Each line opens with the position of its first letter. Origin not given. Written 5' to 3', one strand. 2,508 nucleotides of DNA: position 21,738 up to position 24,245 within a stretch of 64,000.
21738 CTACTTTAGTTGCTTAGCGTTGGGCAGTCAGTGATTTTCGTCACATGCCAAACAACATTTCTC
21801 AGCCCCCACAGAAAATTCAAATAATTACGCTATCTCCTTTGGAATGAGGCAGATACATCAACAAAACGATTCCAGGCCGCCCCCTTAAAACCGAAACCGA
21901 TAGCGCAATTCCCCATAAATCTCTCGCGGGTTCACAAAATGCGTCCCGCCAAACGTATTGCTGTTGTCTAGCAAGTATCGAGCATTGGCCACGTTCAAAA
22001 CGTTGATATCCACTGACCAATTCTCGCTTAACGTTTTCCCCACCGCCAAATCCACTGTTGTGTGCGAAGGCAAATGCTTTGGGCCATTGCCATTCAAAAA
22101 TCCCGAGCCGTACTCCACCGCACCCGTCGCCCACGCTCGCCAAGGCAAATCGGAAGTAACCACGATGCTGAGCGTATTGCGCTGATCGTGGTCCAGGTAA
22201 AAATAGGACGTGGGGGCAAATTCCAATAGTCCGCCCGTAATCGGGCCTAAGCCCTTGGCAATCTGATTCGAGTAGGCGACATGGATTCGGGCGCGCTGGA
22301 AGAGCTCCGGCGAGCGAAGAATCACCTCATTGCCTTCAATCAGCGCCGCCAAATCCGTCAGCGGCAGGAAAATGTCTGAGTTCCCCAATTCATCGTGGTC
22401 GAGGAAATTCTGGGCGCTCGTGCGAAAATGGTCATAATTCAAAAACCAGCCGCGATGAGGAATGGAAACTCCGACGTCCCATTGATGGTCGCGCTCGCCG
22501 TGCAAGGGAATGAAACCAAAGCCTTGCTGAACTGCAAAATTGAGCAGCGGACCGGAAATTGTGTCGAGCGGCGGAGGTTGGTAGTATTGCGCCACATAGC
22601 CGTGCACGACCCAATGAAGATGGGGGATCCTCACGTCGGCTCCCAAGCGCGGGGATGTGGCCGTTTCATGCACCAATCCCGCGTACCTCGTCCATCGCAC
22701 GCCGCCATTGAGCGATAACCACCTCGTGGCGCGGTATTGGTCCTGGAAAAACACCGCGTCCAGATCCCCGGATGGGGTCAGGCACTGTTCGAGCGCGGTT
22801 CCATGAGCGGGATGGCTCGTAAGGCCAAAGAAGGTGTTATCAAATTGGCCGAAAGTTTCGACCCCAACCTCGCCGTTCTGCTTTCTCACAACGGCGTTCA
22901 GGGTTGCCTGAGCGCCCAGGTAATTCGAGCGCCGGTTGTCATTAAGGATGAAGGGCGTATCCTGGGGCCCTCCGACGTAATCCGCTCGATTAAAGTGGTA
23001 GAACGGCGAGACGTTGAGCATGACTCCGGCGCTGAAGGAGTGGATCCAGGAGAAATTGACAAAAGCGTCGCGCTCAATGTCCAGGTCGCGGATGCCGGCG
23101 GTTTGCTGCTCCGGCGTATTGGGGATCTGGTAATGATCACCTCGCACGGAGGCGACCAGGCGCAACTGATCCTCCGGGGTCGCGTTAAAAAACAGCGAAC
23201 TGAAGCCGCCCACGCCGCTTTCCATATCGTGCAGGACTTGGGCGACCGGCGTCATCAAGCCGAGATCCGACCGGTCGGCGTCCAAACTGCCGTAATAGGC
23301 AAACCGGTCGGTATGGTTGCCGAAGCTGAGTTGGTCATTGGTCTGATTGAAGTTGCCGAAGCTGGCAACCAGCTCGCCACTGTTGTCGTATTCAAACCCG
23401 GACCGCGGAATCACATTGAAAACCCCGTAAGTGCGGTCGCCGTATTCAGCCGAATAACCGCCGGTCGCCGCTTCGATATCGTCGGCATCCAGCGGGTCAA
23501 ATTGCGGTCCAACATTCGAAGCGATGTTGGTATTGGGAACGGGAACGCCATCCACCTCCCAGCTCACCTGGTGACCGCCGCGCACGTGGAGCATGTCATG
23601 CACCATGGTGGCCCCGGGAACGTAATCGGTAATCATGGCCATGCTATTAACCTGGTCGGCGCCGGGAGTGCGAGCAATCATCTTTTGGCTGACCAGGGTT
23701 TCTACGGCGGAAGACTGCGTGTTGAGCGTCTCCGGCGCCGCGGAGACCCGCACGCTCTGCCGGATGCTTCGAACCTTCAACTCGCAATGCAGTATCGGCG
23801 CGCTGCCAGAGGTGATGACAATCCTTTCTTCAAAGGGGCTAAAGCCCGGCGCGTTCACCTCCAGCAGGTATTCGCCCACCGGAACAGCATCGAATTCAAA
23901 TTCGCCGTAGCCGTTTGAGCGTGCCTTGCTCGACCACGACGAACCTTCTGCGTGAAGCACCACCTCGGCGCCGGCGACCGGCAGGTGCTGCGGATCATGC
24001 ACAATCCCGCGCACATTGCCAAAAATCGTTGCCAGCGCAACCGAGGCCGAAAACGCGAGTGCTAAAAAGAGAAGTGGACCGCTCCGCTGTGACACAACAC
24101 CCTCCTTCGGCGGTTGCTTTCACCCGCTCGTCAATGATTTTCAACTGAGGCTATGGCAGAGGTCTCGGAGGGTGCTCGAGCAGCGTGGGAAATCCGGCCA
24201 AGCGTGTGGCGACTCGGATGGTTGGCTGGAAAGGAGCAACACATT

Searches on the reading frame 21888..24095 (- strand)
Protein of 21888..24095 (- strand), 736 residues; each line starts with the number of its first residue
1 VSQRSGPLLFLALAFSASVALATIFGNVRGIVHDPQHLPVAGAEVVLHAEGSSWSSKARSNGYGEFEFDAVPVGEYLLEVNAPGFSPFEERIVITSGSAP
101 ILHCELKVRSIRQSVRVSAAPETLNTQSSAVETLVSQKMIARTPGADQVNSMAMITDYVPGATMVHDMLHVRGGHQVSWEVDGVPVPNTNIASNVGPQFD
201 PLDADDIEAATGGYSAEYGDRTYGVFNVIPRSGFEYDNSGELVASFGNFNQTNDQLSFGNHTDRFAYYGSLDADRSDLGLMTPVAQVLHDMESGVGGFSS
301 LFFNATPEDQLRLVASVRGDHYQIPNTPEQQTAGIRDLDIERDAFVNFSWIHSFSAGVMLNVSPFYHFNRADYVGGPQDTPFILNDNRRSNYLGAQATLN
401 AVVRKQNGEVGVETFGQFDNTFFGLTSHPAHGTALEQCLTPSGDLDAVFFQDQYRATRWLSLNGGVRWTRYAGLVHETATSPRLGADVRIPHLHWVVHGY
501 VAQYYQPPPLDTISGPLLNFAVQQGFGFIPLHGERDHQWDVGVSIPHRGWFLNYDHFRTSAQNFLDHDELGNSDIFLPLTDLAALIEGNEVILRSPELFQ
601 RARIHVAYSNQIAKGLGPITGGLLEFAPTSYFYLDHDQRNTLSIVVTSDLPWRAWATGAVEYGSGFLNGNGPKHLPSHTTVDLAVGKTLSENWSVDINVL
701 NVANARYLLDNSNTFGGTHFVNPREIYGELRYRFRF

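Call 85: search_protein_families(library=pfam, proteins=[window:21888-24095:-], max_evalue=0.00001)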
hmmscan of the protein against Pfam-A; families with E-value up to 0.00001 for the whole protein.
window:21888-24095:- (736 aa): 2 families
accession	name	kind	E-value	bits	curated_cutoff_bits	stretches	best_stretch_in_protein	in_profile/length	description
PF00593.30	TonB_dep_Rec_b-barrel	-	6.2e-17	63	27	1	345-702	64-436/436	TonB dependent receptor-like, beta-barrel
PF13620.12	CarboxypepD_reg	-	1.8e-14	54.3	32.3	1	28-103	2-78/82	Carboxypeptidase regulatory-like domain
